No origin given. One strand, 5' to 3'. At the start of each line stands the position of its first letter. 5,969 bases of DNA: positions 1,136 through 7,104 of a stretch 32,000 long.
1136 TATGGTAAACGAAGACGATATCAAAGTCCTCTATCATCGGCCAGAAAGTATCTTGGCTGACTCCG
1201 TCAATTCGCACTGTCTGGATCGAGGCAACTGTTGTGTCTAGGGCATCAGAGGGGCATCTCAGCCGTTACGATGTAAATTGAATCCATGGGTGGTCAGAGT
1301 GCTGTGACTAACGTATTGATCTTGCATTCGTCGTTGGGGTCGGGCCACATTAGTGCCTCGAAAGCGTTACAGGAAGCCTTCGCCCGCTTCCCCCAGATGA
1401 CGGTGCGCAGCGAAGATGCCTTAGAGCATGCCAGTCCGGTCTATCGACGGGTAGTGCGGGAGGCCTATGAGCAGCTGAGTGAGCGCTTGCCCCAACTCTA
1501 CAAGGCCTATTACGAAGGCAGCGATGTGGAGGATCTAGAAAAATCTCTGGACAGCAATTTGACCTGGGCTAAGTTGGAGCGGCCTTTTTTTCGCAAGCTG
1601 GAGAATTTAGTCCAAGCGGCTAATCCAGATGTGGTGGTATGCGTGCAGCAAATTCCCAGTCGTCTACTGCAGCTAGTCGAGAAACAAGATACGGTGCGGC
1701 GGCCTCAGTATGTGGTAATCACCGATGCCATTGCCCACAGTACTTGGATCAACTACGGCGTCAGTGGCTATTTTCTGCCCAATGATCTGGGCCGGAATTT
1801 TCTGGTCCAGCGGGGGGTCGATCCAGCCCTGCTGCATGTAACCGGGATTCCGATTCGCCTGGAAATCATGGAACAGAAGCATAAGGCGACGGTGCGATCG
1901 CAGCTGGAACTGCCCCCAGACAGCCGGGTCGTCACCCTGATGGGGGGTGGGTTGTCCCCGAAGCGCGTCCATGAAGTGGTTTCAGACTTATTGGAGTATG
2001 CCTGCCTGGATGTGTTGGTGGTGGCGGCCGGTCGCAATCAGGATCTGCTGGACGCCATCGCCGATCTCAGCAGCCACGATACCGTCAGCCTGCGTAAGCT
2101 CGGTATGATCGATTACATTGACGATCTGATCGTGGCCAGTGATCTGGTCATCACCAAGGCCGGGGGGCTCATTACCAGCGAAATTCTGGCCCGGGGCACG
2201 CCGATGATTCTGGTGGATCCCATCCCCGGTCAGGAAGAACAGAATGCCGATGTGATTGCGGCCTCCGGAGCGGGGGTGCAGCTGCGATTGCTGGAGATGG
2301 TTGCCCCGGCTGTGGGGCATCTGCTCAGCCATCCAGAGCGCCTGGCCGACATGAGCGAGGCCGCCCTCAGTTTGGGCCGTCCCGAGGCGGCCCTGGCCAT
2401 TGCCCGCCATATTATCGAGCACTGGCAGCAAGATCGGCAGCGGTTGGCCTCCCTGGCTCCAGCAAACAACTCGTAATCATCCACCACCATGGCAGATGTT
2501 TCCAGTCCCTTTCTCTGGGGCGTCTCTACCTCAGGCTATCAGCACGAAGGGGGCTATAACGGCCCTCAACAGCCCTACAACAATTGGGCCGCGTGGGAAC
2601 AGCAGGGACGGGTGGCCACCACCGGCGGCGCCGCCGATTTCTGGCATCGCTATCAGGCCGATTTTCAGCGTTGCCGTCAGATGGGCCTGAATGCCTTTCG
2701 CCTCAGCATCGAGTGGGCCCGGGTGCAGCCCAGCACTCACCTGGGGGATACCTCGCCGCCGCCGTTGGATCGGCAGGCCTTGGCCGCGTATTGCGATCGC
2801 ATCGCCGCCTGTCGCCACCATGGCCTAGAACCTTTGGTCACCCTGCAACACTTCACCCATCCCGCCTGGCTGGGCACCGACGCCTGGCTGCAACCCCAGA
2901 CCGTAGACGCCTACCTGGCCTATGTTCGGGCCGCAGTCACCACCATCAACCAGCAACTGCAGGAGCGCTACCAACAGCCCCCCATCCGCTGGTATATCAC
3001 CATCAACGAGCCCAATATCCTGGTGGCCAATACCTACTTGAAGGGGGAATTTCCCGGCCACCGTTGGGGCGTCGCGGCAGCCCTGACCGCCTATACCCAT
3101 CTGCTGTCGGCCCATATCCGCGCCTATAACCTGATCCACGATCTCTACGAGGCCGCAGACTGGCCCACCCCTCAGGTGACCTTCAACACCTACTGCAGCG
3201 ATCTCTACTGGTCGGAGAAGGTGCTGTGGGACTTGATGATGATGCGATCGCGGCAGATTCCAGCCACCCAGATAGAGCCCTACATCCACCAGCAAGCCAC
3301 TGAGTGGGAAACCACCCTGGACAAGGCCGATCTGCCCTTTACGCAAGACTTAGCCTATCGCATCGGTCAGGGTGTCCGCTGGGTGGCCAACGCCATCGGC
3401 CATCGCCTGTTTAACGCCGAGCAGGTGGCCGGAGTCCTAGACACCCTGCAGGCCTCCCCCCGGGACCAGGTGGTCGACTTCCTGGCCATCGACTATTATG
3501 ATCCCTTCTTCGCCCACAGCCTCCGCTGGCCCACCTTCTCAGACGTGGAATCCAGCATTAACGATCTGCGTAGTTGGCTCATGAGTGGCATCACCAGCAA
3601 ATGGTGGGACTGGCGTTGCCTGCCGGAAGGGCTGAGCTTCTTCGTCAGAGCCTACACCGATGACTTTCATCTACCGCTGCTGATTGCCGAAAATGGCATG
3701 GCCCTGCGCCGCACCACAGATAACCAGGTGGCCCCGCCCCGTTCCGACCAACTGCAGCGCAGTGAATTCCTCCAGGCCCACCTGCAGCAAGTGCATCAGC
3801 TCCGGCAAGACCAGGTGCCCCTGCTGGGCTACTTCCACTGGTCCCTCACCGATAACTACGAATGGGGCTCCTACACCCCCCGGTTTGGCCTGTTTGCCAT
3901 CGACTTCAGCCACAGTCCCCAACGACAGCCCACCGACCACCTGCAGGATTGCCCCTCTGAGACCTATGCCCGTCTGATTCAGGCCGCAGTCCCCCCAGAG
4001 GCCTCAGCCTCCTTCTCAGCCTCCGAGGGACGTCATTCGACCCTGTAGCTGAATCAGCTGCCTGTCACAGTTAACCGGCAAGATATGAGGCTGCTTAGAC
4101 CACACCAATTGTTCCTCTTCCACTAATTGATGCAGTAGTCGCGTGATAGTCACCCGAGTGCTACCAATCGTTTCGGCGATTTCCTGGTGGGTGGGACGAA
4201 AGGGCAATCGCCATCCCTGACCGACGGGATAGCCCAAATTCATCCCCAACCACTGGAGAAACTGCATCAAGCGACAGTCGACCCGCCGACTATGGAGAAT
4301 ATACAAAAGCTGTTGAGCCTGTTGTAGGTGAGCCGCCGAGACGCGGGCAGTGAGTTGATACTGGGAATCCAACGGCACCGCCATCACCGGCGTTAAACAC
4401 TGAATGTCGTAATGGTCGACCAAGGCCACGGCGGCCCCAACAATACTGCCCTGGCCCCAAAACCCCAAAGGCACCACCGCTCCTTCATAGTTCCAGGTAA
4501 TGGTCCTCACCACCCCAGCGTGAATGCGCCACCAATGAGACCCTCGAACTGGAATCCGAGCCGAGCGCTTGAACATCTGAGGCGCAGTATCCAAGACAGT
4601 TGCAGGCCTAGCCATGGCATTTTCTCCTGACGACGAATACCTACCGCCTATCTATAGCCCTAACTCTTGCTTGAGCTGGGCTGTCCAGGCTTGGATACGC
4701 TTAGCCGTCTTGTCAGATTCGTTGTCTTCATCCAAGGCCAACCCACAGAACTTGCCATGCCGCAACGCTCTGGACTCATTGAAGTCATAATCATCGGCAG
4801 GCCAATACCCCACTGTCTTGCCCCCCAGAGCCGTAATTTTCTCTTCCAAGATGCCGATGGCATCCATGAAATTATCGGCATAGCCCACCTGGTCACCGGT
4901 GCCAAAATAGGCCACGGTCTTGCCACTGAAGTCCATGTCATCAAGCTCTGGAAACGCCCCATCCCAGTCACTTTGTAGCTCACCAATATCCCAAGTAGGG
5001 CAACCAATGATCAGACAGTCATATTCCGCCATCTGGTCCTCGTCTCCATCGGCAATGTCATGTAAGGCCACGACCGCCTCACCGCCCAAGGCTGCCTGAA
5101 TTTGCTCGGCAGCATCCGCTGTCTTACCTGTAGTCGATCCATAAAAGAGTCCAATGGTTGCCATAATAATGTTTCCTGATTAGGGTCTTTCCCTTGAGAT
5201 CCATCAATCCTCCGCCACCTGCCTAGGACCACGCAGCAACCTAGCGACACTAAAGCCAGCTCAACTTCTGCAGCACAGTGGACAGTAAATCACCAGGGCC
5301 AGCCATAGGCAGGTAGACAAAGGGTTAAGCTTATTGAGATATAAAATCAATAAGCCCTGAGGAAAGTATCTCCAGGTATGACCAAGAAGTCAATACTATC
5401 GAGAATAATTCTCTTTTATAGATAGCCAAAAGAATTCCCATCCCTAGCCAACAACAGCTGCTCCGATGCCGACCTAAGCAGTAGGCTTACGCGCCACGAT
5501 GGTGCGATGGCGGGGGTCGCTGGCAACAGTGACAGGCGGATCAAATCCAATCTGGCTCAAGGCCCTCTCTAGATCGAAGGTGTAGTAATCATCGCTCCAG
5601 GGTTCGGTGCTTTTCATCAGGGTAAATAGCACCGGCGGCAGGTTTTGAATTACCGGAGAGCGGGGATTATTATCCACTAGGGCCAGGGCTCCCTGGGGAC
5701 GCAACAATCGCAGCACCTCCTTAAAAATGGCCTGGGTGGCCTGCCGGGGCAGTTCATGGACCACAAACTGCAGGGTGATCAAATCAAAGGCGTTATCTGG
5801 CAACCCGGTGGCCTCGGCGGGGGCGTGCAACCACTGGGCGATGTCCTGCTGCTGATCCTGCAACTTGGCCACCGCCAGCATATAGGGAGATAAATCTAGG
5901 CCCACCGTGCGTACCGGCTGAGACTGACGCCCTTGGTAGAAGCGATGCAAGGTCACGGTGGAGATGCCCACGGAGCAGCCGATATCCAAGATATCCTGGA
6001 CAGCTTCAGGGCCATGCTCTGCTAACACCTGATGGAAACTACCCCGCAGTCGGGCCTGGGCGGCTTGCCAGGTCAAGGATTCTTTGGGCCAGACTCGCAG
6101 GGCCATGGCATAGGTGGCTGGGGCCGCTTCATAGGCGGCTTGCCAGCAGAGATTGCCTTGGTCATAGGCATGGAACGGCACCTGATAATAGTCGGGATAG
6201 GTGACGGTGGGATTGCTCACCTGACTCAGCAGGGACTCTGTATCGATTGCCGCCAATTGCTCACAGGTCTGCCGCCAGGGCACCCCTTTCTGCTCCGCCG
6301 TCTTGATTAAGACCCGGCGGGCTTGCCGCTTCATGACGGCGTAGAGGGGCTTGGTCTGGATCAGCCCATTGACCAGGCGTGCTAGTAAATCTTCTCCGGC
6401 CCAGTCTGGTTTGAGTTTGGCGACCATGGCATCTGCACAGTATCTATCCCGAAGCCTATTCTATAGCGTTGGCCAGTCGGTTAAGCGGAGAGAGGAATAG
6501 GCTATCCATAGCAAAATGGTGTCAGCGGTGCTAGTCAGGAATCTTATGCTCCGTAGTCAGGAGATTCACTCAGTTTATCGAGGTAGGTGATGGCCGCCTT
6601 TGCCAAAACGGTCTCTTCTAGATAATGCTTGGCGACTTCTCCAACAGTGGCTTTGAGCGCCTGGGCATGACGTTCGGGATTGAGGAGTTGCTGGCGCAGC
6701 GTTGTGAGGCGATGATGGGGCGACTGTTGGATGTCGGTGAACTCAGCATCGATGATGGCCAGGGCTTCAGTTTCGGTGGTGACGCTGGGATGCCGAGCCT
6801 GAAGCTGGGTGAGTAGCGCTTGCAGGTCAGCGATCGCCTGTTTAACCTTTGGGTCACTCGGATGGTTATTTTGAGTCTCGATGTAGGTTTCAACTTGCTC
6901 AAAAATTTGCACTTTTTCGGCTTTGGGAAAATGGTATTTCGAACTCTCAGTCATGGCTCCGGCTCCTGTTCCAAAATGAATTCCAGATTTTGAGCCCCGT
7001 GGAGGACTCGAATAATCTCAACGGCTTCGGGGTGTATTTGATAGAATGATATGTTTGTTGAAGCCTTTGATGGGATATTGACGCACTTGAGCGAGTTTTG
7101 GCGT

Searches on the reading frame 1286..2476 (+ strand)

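Call 38: search_protein_families(library=pfam, proteins=[window:1286-2476:+], max_evalue=0.001)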
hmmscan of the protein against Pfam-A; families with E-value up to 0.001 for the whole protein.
window:1286-2476:+ (396 aa): 2 families
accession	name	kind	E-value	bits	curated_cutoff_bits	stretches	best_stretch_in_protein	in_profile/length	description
PF06925.17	MGDG_synth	-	2.4e-22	80.2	25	1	21-190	1-169/169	Monogalactosyldiacylglycerol (MGDG) synthase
PF04101.22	Glyco_tran_28_C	-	2e-07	31.6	22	1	216-363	2-157/166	Glycosyltransferase family 28 C-terminal domain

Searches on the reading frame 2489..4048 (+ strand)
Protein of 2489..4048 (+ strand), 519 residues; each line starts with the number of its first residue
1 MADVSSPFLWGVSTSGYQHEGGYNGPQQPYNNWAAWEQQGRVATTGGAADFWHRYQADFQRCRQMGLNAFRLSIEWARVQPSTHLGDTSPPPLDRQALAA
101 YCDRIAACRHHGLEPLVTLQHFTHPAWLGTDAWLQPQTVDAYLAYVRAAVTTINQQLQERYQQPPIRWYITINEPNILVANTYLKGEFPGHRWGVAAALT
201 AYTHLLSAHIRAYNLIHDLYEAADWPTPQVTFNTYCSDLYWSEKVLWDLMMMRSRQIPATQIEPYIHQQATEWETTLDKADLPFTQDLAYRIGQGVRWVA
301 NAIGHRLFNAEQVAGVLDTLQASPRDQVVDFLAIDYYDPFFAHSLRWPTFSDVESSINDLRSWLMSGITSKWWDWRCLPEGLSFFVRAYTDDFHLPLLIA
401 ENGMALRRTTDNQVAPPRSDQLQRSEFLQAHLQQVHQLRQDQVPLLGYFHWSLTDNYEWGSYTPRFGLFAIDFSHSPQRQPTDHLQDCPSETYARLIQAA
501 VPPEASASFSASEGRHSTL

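Call 38: search_protein_families(library=pfam, proteins=[window:2489-4048:+], max_evalue=0.001)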
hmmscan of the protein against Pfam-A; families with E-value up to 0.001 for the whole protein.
window:2489-4048:+ (519 aa): 2 families
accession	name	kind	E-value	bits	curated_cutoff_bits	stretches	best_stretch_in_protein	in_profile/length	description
PF00232.24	Glyco_hydro_1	-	2.6e-57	194.7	22.6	1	6-482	7-438/453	Glycosyl hydrolase family 1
PF00150.24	Cellulase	-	9.2e-07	29.1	23.5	1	52-213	17-157/272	Cellulase (glycosyl hydrolase family 5)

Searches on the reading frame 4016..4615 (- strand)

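Call 5: search_protein_families(library=pfam, proteins=[window:4016-4615:-], max_evalue=0.01)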
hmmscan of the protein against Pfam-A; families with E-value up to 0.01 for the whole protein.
window:4016-4615:- (199 aa): 2 families
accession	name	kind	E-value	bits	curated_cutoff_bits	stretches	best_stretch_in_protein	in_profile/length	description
PF13545.12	HTH_Crp_2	-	2.6e-09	37.3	27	1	115-170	2-52/70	Crp-like helix-turn-helix domain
PF00325.26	Crp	-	6.5e-07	29.4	21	1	142-166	4-28/32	Bacterial regulatory proteins, crp family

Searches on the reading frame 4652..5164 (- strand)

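Call 5: search_protein_families(library=pfam, proteins=[window:4652-5164:-], max_evalue=0.01)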
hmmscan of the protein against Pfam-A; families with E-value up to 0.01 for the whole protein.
window:4652-5164:- (170 aa): 3 families
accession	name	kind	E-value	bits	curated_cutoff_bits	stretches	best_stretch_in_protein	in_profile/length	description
PF00258.30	Flavodoxin_1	-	1.9e-27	96.6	25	1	6-160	1-143/143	Flavodoxin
PF12641.12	Flavodoxin_3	-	1.7e-05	25.1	27.5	1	7-91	3-78/160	Flavodoxin domain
PF12724.12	Flavodoxin_5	-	1.8e-05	25.5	27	1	6-57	2-53/145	Flavodoxin domain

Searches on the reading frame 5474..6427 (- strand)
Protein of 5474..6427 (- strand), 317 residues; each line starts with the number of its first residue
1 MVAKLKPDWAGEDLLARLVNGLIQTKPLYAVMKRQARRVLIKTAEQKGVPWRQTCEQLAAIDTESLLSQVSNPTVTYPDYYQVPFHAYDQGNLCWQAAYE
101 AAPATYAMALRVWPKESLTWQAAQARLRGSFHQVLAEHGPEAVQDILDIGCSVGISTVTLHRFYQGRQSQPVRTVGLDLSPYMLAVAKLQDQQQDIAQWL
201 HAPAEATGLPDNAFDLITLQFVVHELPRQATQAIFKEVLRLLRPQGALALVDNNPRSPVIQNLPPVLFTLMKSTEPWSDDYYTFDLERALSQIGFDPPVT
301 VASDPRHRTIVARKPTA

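Call 5: search_protein_families(library=pfam, proteins=[window:5474-6427:-], max_evalue=0.01)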
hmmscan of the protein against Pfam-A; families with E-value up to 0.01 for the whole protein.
window:5474-6427:- (317 aa): 8 families
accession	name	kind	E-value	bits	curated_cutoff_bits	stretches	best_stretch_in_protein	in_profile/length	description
PF08241.18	Methyltransf_11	-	4.2e-18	66.2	21.2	1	147-249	1-94/95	Methyltransferase domain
PF13649.12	Methyltransf_25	-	7.3e-16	59.1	27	1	146-246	1-97/97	Methyltransferase domain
PF08242.18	Methyltransf_12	-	4e-11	44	30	1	147-248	1-98/98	Methyltransferase domain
PF01209.24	Ubie_methyltran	-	1.7e-09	37.8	20.1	1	139-252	44-153/233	ubiE/COQ5 methyltransferase family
PF13847.12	Methyltransf_31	-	2.8e-09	37.3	27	1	145-259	6-114/145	Methyltransferase domain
PF13489.12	Methyltransf_23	-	3.8e-09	36.9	27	1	125-295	7-159/164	Methyltransferase domain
PF05175.20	MTS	-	0.0003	20.9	23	1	133-254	21-142/170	Methyltransferase small domain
PF05891.18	Methyltransf_PK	-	0.0045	17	27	1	142-255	55-164/218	AdoMet dependent proline di-methyltransferase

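Call 6: search_protein_families(library=ncbifam, proteins=[window:5474-6427:-], max_evalue=0.01)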
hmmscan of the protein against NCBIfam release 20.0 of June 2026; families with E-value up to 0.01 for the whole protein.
window:5474-6427:- (317 aa): 28 families (the best 25 are shown)
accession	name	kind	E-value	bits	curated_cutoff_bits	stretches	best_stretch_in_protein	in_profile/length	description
NF043040.1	corrin_prot_MT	hypoth_equivalog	3.6e-15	56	180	1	131-255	30-152/216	corrinoid protein-associated methyltransferase CpaM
TIGR01934.1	MenG_MenH_UbiE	subfamily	2e-12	46.9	158.35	1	137-256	34-147/223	ubiquinone/menaquinone biosynthesis methyltransferase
NF001244.0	PRK00216.1-5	equivalog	8.3e-12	44.9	216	1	138-254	44-157/236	bifunctional demethylmenaquinone methyltransferase/2-methoxy-6-polyprenyl-1,4-benzoquinol methylase UbiE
NF041537.1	ArsM_AhpD_UU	exception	2.7e-10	39.6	510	1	144-253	78-183/345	arsenite methyltransferase/AhpD domain selenoprotein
NF038261.1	rhodoquin_RquA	equivalog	6.2e-10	39.2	175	1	178-291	81-193/218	rhodoquinone biosynthesis methyltransferase RquA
NF045667.1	MTase_DVU1556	equivalog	7.2e-10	38.7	155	1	141-256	21-125/213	DVU_1556 family methyltransferase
NF041536.1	ArsM_DUF2284_UU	exception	1.5e-09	36.7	575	1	144-253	78-183/459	arsenite methyltransferase/DUF2284 domain selenoprotein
TIGR02752.1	MenG_heptapren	equivalog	1.7e-08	34.3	419.85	1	144-254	47-153/231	demethylmenaquinone methyltransferase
NF001243.0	PRK00216.1-4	equivalog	5.3e-08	32.5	235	1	144-253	49-154/237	demethylmenaquinone methyltransferase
NF007610.0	PRK10258.1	equivalog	8.1e-08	31.9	342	1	128-250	28-138/251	malonyl-ACP O-methyltransferase BioC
NF047649.1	MTase_UXPK_star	exception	1.2e-07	31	460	1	145-253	80-184/283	methyltransferase/UXPK-star double selenoprotein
TIGR02072.1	BioC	equivalog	1.7e-07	31.3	184.95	1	126-250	18-132/244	malonyl-ACP O-methyltransferase BioC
NF052510.1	methyltran_MpqE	exception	9.9e-07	28.4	335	1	145-251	49-152/234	methyl-plastoquinone biosynthesis methyltransferase MpqE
NF008823.0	PRK11873.1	subfamily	1.5e-06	27.9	263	1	146-252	81-183/272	arsenite methyltransferase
TIGR01983.1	UbiG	equivalog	2.5e-06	27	102.95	1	144-250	51-151/228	bifunctional 2-polyprenyl-6-hydroxyphenol methylase/3-demethylubiquinol 3-O-methyltransferase UbiG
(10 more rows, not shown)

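Call 16: find_encoding_contigs(protein=window:5474-6427:-, flank=10000, max_places=10)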
Protein window:5474-6427:- (317 aa): no gene with exactly this product is on record in the collection.

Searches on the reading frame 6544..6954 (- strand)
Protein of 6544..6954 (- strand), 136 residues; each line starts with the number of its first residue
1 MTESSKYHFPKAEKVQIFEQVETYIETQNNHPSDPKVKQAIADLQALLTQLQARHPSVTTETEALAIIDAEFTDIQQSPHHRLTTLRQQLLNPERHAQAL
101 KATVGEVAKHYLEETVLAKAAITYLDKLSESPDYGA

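Call 5: search_protein_families(library=pfam, proteins=[window:6544-6954:-], max_evalue=0.01)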
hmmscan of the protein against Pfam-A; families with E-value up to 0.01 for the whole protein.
window:6544-6954:- (136 aa): 1 family
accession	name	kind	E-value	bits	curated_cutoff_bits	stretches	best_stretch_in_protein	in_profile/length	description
PF21796.3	Cac1_C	-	0.0032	18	24.3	0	1-24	18-41/55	Chromatin assembly factor 1 subunit Cac1, C-terminal domain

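Call 6: search_protein_families(library=ncbifam, proteins=[window:6544-6954:-], max_evalue=0.01)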
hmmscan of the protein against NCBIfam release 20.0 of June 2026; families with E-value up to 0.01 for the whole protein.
window:6544-6954:- (136 aa): 0 families

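Call 103: search_protein_families(library=ncbifam, proteins=[window:6544-6954:-], max_evalue=0.01)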
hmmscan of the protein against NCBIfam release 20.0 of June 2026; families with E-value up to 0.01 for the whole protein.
window:6544-6954:- (136 aa): 0 families

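Call 116: predict_structure(protein=window:6544-6954:-)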
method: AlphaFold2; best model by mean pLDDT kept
length: 136 residues; sequences in the alignment: 1
mean_pLDDT: 55.2   pTM: 0.44
mean pLDDT of the five models: 55.2, 49.2, 48.4, 43.9, 40.2
residues with pLDDT >= 90: 0; 70-90: 11; 50-70: 78; < 50: 47
segments of 3 or more residues with pLDDT < 50: 1-9, 76-103, 131-136
pLDDT, mean of each block of 10 residues (from residue 1): 39 58 54 57 66 72 69 51 44 45 50 62 61 41
secondary structure, 60 per line:
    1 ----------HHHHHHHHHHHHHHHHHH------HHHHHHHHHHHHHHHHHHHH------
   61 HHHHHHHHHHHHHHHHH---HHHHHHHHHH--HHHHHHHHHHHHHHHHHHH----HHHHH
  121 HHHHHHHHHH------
elements in order: H11-28 H35-54 H61-77 H81-90 H93-111 H116-130
